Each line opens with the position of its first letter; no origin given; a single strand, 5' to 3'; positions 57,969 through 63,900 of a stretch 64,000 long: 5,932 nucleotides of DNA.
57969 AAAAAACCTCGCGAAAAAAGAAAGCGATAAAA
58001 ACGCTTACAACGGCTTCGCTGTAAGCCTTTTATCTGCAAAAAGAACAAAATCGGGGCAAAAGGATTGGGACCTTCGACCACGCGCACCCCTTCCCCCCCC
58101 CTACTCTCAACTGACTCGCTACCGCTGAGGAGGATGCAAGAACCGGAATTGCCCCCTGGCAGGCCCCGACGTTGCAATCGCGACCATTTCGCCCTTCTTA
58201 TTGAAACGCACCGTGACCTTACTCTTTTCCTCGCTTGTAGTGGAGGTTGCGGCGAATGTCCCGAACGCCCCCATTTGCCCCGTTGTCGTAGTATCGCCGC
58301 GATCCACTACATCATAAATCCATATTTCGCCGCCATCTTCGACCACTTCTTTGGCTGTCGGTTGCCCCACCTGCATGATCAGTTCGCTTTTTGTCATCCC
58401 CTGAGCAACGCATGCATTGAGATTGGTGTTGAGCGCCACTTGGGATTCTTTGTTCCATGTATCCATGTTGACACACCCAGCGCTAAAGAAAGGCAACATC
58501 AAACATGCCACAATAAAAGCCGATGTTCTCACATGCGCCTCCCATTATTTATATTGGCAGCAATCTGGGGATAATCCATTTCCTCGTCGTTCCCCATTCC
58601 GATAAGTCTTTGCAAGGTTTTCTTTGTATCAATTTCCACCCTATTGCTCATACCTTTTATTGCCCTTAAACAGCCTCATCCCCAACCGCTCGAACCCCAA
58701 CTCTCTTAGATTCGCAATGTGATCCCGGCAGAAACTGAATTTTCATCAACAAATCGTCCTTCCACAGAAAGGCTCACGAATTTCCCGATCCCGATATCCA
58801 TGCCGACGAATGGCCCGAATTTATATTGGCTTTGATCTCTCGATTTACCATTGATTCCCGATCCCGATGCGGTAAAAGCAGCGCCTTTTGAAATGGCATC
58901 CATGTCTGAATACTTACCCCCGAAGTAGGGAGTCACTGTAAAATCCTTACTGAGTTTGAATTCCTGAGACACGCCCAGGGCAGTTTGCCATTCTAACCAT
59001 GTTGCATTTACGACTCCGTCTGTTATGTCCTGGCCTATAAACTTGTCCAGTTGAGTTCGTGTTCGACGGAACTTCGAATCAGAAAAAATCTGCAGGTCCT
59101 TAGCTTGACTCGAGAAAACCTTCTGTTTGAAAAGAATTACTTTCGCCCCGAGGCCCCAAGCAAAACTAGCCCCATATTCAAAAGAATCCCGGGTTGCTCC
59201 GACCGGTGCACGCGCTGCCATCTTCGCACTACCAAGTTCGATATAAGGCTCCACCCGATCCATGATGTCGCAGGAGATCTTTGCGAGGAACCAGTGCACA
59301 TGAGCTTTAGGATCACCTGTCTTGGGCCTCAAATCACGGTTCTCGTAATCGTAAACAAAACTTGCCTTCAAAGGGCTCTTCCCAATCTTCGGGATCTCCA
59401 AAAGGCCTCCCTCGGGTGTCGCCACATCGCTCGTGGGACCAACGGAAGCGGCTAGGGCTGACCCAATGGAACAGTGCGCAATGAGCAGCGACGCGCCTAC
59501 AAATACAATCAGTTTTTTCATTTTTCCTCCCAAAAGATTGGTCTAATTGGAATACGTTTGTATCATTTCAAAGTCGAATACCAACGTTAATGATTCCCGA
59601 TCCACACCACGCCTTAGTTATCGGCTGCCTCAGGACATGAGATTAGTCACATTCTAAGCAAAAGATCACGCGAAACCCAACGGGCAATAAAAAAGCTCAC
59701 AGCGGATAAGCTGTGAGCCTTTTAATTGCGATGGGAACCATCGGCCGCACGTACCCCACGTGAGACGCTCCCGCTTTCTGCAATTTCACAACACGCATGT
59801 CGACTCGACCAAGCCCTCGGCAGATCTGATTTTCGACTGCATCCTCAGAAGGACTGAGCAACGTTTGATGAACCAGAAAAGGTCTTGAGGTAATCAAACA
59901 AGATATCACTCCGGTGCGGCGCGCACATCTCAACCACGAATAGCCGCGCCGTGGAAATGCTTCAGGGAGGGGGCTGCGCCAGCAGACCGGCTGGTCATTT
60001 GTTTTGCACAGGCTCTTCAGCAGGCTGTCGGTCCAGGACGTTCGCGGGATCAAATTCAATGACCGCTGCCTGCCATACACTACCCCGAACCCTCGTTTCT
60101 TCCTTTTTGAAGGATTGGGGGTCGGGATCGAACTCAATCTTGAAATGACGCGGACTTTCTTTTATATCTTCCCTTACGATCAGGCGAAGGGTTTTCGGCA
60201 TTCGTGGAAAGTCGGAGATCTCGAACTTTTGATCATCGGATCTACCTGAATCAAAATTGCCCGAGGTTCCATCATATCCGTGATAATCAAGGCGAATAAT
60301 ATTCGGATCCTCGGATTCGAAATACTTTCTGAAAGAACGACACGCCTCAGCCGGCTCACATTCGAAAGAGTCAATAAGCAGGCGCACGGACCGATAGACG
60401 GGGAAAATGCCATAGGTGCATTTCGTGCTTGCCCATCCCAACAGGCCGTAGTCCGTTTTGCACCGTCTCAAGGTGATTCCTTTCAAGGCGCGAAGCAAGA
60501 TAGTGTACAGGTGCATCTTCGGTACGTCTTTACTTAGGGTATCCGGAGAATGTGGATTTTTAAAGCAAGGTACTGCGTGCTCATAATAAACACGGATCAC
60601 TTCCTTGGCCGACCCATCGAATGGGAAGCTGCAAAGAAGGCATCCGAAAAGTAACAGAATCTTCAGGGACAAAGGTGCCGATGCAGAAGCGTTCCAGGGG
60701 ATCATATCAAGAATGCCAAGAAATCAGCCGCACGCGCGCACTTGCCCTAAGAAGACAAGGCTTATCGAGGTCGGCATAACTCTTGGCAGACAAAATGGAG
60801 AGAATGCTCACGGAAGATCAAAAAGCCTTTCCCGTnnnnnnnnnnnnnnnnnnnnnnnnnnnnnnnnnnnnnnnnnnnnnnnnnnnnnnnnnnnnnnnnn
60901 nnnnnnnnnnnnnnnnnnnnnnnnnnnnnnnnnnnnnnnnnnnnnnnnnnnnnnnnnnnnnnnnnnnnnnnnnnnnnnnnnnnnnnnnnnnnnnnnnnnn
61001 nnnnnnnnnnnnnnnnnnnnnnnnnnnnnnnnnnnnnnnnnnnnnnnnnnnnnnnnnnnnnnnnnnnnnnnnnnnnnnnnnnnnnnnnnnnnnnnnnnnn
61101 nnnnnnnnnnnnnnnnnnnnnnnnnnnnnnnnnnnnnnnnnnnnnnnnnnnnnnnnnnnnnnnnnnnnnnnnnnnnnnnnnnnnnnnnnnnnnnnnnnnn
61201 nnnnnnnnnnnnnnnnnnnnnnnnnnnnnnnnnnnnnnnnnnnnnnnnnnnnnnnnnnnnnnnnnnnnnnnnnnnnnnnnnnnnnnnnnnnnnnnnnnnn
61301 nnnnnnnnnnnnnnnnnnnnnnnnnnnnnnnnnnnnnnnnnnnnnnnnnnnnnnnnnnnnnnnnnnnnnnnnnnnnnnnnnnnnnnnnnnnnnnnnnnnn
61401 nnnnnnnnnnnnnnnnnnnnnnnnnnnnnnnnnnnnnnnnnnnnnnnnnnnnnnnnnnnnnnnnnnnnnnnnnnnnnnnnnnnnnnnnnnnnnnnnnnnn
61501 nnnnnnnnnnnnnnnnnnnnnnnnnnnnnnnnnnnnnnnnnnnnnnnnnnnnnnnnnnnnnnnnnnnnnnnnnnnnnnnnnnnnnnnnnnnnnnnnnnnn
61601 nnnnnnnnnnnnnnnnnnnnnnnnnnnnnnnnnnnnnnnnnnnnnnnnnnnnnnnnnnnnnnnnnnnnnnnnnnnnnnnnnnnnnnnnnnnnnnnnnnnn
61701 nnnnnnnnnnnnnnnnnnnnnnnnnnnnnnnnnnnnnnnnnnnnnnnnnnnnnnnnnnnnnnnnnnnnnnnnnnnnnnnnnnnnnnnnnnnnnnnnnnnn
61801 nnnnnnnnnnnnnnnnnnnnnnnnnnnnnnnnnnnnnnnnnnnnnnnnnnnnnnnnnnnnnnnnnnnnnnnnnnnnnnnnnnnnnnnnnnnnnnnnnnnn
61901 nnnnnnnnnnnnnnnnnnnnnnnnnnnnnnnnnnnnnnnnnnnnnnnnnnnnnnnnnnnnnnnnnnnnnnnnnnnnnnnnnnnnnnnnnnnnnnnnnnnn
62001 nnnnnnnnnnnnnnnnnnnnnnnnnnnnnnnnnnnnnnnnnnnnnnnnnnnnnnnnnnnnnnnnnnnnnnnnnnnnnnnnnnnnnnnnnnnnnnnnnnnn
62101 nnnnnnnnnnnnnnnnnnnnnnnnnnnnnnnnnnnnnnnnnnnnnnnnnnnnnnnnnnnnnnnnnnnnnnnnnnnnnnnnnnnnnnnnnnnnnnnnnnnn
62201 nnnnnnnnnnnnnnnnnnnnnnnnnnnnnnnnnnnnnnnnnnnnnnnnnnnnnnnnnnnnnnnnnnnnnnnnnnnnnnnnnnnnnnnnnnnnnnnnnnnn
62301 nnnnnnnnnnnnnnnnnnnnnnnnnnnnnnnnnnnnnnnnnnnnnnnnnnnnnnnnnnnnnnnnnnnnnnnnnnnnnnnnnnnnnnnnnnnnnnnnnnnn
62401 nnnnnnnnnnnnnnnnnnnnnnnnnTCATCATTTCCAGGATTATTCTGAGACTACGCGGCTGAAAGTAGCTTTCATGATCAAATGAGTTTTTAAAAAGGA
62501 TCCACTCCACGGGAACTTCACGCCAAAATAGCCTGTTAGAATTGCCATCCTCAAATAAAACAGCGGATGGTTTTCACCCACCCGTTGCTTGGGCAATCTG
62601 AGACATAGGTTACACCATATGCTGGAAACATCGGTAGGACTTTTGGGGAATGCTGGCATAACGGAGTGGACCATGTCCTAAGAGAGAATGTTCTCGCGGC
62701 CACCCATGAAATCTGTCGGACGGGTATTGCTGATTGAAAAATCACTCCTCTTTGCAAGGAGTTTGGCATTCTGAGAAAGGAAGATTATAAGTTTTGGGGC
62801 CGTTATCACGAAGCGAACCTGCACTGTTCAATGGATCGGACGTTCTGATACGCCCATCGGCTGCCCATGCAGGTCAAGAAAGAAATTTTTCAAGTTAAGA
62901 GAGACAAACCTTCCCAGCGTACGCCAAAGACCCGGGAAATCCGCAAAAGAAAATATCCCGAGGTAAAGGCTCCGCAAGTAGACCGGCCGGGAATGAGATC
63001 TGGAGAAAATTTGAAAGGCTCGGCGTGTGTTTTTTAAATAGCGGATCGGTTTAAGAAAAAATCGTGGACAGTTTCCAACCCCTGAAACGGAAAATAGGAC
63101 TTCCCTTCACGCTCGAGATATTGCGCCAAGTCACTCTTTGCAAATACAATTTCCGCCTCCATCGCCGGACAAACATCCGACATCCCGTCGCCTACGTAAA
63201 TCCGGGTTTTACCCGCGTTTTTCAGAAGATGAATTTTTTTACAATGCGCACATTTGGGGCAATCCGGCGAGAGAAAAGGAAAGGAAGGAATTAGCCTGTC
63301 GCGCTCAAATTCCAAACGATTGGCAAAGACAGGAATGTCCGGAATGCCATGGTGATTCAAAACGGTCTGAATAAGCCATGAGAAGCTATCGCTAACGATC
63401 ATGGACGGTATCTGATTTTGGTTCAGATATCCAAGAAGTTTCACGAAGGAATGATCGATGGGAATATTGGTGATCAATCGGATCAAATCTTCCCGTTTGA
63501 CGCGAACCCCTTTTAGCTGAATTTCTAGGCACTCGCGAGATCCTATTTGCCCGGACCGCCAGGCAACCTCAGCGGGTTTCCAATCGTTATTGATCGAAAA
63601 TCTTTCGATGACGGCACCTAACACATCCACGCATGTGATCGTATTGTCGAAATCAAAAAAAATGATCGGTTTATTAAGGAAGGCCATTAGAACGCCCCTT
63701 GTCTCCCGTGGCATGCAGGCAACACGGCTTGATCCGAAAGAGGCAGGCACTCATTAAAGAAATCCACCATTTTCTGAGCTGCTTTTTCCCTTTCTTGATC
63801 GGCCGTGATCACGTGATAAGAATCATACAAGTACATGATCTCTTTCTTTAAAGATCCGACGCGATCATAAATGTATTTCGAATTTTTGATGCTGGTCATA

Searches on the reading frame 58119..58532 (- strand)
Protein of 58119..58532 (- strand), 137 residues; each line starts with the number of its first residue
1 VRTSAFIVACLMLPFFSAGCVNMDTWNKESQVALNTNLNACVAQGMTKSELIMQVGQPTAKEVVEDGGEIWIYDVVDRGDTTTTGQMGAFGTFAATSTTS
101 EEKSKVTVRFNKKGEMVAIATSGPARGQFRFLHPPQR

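Call 4: search_protein_families(library=pfam, proteins=[window:58119-58532:-], max_evalue=0.1)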
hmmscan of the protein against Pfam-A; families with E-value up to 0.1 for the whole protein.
window:58119-58532:- (137 aa): 3 families
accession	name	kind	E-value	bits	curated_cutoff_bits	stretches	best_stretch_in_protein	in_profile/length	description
PF03548.22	LolA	-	0.028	14.6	23.6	0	53-75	39-61/165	Outer membrane lipoprotein carrier protein LolA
PF14504.11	CAP_assoc_N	-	0.031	14.5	29.3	1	45-74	2-31/140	CAP-associated N-terminal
PF04355.18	BamE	-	0.034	14.4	23.2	1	42-114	12-65/71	Outer membrane protein assembly factor BamE domain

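Call 5: search_protein_families(library=ncbifam, proteins=[window:58119-58532:-], max_evalue=0.1)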
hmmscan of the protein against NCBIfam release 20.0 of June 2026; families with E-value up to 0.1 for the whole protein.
window:58119-58532:- (137 aa): 4 families
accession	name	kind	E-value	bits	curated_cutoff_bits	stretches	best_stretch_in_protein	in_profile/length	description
NF008585.0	PRK11548.1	equivalog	0.0034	17.4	93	1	1-78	1-80/113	outer membrane protein assembly factor BamE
NF010278.0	PRK13721.1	subfamily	0.027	12.3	1177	1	10-78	455-518/874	type IV secretion system protein TraC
TIGR00547.2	lolA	equivalog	0.032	13.7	112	1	52-75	66-89/202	outer membrane lipoprotein periplasmic chaperone LolA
TIGR02491.1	NrdG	equivalog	0.074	13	126.1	0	2-60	17-76/154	anaerobic ribonucleoside-triphosphate reductase activating protein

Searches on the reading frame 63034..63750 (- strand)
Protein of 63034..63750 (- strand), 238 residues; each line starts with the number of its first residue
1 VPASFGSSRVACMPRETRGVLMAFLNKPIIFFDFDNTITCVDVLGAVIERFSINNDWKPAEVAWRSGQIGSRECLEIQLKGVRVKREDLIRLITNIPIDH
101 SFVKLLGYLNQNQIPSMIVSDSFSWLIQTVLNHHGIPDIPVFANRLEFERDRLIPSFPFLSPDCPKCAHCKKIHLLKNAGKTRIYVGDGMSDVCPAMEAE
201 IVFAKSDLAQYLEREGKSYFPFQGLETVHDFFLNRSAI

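Call 4: search_protein_families(library=pfam, proteins=[window:63034-63750:-], max_evalue=0.1)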
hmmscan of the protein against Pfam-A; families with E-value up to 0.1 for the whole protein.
window:63034-63750:- (238 aa): 4 families
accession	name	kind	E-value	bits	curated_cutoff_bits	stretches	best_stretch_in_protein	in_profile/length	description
PF06888.18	Put_Phosphatase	-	5.1e-14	52.7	27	1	29-198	2-187/234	Putative Phosphatase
PF12710.13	HAD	-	4.2e-10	40.8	27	1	30-193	1-185/189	haloacid dehalogenase-like hydrolase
PF00702.32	Hydrolase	-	0.0024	18.7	26.4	1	29-146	3-147/191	haloacid dehalogenase-like hydrolase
PF05822.18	UMPH-1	-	0.011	15.8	23.7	1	97-157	90-152/246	Pyrimidine 5'-nucleotidase (UMPH-1)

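Call 5: search_protein_families(library=ncbifam, proteins=[window:63034-63750:-], max_evalue=0.1)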
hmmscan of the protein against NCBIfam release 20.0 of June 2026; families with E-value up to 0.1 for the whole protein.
window:63034-63750:- (238 aa): 7 families
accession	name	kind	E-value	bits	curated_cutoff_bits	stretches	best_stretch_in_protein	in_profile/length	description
TIGR01489.1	DKMTPPase-SF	subfamily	5.2e-29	101.7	81.55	1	27-206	1-188/188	MtnX-like HAD-IB family phosphatase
TIGR01488.1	HAD-SF-IB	subfamily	3.5e-19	69.5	45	1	30-196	2-174/177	HAD-IB family phosphatase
NF007103.0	PRK09552.1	equivalog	4.8e-19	68.9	292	1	27-230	3-210/220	2-hydroxy-3-keto-5-methylthiopentenyl-1-phosphate phosphatase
TIGR03333.1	salvage_mtnX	equivalog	1.7e-12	47.8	303.2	1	30-230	2-206/214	2-hydroxy-3-keto-5-methylthiopentenyl-1-phosphate phosphatase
TIGR01491.1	HAD-SF-IB-PSPlk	hypoth_equivalog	6.6e-06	26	151.9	1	29-203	6-186/201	phosphoserine phosphatase-like hydrolase, archaeal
TIGR00338.1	serB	equivalog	2.4e-05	24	144.15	1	24-202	11-190/219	phosphoserine phosphatase SerB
NF010109.0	PRK13582.1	equivalog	0.00087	19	133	1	84-199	55-163/205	bifunctional phosphoserine phosphatase/homoserine phosphotransferase ThrH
